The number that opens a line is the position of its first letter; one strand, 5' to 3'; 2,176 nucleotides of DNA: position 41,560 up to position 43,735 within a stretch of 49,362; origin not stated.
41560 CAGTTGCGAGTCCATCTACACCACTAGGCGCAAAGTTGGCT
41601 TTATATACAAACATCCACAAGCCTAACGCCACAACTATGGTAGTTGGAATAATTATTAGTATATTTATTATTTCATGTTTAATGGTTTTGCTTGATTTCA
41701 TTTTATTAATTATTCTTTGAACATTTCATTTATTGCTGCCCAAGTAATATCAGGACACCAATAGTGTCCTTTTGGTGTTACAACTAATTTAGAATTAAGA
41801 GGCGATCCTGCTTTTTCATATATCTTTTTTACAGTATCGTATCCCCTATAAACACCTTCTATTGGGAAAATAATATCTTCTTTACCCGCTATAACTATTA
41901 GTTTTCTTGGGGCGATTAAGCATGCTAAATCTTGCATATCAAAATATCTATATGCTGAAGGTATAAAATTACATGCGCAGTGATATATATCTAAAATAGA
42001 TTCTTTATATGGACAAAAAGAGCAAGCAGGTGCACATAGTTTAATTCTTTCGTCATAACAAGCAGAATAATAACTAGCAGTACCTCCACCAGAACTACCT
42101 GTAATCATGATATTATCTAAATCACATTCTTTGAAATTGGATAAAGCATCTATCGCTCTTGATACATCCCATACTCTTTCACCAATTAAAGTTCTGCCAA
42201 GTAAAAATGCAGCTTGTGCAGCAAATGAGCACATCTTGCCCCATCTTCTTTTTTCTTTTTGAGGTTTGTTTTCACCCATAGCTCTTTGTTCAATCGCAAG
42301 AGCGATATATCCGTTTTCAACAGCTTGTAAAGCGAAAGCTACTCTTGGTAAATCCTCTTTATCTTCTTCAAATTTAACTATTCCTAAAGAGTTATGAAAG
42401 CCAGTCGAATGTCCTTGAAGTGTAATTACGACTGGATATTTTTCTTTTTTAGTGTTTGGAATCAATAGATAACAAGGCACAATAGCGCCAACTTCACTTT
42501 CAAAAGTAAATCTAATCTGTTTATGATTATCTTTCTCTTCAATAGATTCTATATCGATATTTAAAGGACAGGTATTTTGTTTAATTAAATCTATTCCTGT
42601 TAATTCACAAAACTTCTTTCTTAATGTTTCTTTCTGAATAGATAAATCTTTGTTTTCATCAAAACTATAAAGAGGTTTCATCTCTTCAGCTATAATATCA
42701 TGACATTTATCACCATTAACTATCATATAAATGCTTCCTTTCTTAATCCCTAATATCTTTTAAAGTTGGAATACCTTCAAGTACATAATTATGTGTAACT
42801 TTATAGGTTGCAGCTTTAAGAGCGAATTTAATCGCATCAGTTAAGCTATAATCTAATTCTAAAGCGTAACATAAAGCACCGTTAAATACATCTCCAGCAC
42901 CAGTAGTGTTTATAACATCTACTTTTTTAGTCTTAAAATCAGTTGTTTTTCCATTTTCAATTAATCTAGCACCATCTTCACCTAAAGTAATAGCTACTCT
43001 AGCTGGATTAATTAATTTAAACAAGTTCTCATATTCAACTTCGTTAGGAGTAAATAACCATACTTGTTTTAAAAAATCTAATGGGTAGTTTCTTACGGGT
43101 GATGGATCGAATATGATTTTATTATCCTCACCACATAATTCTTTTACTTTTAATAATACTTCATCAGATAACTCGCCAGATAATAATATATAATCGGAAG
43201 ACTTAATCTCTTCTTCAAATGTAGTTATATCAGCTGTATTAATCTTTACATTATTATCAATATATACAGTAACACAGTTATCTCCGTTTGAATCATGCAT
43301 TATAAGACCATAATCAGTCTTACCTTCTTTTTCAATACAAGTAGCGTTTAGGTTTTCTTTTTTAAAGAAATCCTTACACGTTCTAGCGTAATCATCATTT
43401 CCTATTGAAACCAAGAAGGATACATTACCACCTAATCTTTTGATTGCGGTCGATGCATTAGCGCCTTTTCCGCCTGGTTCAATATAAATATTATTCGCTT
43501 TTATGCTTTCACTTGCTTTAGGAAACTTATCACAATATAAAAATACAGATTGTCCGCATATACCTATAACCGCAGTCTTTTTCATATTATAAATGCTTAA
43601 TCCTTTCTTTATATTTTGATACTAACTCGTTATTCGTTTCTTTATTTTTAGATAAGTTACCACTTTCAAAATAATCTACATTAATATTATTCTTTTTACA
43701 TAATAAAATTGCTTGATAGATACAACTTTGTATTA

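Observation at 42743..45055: Tandem UPF0309-type SIS paralogs plus a ribokinase-like kinase: a candidate uncharacterised phosphosugar-conjugate cleavage module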

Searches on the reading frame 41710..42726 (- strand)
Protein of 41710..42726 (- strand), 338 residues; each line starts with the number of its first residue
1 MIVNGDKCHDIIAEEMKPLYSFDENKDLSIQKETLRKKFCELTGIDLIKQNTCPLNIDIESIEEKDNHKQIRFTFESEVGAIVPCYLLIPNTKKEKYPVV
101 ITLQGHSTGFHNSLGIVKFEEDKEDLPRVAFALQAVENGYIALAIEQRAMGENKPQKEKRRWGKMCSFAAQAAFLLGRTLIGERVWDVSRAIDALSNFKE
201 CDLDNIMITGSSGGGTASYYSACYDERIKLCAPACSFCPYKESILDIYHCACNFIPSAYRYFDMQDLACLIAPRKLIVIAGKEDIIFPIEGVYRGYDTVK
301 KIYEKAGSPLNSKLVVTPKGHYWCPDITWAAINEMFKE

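Call 3: search_protein_families(library=pfam, proteins=[window:41710-42726:-], max_evalue=0.01)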
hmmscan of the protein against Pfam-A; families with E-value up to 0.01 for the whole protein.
window:41710-42726:- (338 aa): 3 families
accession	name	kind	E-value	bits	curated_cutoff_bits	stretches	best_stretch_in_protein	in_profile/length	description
PF12715.13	Abhydrolase_7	-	1.2e-17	64.7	21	2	12-214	29-235/388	Abhydrolase family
PF22244.2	GCE_fung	-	3.5e-12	47.1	27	1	185-236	84-137/231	Glucuronyl esterase, fungi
PF05448.18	AXE1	-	7.3e-09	35.3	21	1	44-240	29-213/321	Acetyl xylan esterase (AXE1)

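Call 4: search_protein_families(library=ncbifam, proteins=[window:41710-42726:-], max_evalue=0.01)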
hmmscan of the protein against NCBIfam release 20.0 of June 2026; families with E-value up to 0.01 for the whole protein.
window:41710-42726:- (338 aa): 0 families

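Call 88: search_solved_structures(query=window:41710-42726:-, max_evalue=0.001)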
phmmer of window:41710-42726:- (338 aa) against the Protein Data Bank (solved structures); distinct sequences matched with E-value up to 0.001: 10.
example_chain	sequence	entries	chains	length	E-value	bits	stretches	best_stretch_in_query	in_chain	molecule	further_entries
3nuz_A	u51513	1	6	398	1.6e-08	37.2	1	17-314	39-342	Putative acetyl xylan esterase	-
3g8y_A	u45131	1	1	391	3.9e-07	32.7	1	32-311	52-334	SusD/RagB-associated esterase-like protein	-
7xmj_A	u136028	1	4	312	2.2e-05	26.9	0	59-112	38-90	Acetylxylan esterase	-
8tse_A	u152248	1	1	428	3.8e-05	26.1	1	185-266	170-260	Multidomain esterase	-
5hfn_A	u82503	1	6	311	7.3e-05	25.2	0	177-244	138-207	Cephalosporin-C deacetylase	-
5gma_A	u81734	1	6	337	7.3e-05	25.2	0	176-244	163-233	Cephalosporin-C deacetylase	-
1vlq_A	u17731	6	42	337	9e-05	24.9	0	176-244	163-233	acetyl xylan esterase | Cephalosporin-C deacetylase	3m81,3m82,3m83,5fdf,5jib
8b4u_A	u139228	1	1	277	0.0002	23.7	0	181-241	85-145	Alpha/beta hydrolase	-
6agq_A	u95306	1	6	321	0.00031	23.1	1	133-247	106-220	acetyl xylan esterase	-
9pjb_A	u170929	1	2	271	0.00087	21.6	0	182-245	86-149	MHETase MHT043-5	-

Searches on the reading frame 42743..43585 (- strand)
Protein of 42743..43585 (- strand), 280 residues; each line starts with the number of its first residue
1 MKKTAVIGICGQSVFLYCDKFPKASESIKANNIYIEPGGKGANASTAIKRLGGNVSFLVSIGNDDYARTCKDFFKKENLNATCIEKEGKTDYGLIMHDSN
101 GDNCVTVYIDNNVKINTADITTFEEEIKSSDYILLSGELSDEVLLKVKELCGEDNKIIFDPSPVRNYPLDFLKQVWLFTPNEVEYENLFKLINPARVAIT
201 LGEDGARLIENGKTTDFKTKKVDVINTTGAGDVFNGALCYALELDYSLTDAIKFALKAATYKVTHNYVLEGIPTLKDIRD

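Call 3: search_protein_families(library=pfam, proteins=[window:42743-43585:-], max_evalue=0.01)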
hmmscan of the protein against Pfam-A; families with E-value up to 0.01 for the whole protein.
window:42743-43585:- (280 aa): 2 families
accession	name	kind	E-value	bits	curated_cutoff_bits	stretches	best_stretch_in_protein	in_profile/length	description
PF00294.29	PfkB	-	1.6e-43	149.6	25.8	1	1-274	1-301/302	pfkB family carbohydrate kinase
PF08543.17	Phos_pyr_kin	-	0.00031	20.6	27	0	208-262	177-231/246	Phosphomethylpyrimidine kinase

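Call 4: search_protein_families(library=ncbifam, proteins=[window:42743-43585:-], max_evalue=0.01)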
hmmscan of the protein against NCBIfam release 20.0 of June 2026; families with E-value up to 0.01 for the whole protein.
window:42743-43585:- (280 aa): 24 families
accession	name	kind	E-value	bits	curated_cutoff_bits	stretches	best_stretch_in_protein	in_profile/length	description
TIGR02152.1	D_ribokin_bact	equivalog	2.7e-57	194.4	299.65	1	5-279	2-297/298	ribokinase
NF008353.0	PRK11142.1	equivalog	3e-46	158.3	341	1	2-278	3-299/307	ribokinase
TIGR03168.1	1-PFK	subfamily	1.2e-21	76.9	216.4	2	196-266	215-285/305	hexose kinase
TIGR03828.1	pfkB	equivalog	8.7e-21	74.2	292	2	195-267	214-286/305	1-phosphofructokinase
TIGR04382.1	myo_inos_iolC_N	equivalog_domain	3.2e-18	66.1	300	2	195-278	221-305/309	5-dehydro-2-deoxygluconokinase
NF041134.1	R1P_kin_Thcocales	equivalog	5.9e-18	65.3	500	1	8-263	7-263/291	ADP-dependent ribose-1-phosphate kinase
TIGR02198.1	rfaE_dom_I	equivalog_domain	5.1e-17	62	345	1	29-263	39-297/315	D-glycero-beta-D-manno-heptose-7-phosphate kinase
NF006957.1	PRK09434.1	equivalog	1.4e-16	60.9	450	2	185-249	203-267/302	fructokinase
NF053626.1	RibKinHalex1628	equivalog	9.5e-14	51.6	330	1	13-253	13-263/293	ATP-dependent ribose-1-phosphate kinase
NF007068.0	PRK09513.1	equivalog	3.3e-12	46.2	432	1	195-268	218-291/312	1-phosphofructokinase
NF041164.1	NucKinThplmales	equivalog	8.8e-12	44.8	450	1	6-264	6-273/295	nucleoside kinase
NF049991.1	TagKinase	equivalog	3.4e-10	39.2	420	1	195-278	227-311/321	tagatose kinase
NF008454.0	PRK11316.1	equivalog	1e-09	37.6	521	1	196-263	227-295/475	bifunctional D-glycero-beta-D-manno-heptose-7-phosphate kinase/D-glycero-beta-D-manno-heptose 1-phosphate adenylyltransferase HldE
NF040938.1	KDG_KDGal_kin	equivalog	3.1e-09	36.4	400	1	195-278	216-299/305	bifunctional 2-dehydro-3-deoxygluconokinase/2-dehydro-3-deoxygalactonokinase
NF007355.0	PRK09850.1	equivalog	6.5e-09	35.3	540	1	30-189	32-195/313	pseudouridine kinase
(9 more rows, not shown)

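Call 44: search_solved_structures(query=window:42743-43585:-, max_evalue=1e-10, show_alignments=1)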
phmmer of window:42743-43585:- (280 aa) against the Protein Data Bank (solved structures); distinct sequences matched with E-value up to 1e-10: 21.
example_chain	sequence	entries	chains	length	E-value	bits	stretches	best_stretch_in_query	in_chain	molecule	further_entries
4x8f_A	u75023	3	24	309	1.6e-33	119.7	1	1-188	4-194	Ribokinase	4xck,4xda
1gqt_A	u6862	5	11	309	1.8e-27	99.9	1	6-276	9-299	RIBOKINASE | PROTEIN (RIBOKINASE)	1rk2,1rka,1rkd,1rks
1vm7_A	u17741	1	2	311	3.3e-26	95.7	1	5-278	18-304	ribokinase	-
3ry7_A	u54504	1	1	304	1e-23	87.6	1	3-188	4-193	Ribokinase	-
8cqx_A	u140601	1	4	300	1.4e-22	83.8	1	6-193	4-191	Ribokinase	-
6znx_A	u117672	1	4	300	9.8e-22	81.1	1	6-193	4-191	Ribokinase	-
11bl_A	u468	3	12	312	1e-21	81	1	9-278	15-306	Ribokinase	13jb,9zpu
7ag6_A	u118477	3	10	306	5.4e-18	68.8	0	194-275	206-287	Sulfofructose kinase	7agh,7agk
9m8t_A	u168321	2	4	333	1.4e-17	67.5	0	6-185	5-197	Ribokinase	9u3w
6wjz_A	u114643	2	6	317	2.1e-17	66.9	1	5-191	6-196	Ribokinase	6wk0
5byc_A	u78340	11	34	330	2.4e-17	66.7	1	5-191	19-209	Ribokinase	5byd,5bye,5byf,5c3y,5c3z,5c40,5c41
2fv7_A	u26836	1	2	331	2.4e-17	66.6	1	5-191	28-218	Ribokinase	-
5zwy_A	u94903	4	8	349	7.7e-16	61.7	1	5-266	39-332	Ribokinase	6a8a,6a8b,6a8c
3ewm_A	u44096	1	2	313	3.2e-13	53.1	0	36-160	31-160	Uncharacterized sugar kinase PH1459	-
3gbu_A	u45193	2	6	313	6.2e-13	52.2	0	36-160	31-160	Uncharacterized sugar kinase PH1459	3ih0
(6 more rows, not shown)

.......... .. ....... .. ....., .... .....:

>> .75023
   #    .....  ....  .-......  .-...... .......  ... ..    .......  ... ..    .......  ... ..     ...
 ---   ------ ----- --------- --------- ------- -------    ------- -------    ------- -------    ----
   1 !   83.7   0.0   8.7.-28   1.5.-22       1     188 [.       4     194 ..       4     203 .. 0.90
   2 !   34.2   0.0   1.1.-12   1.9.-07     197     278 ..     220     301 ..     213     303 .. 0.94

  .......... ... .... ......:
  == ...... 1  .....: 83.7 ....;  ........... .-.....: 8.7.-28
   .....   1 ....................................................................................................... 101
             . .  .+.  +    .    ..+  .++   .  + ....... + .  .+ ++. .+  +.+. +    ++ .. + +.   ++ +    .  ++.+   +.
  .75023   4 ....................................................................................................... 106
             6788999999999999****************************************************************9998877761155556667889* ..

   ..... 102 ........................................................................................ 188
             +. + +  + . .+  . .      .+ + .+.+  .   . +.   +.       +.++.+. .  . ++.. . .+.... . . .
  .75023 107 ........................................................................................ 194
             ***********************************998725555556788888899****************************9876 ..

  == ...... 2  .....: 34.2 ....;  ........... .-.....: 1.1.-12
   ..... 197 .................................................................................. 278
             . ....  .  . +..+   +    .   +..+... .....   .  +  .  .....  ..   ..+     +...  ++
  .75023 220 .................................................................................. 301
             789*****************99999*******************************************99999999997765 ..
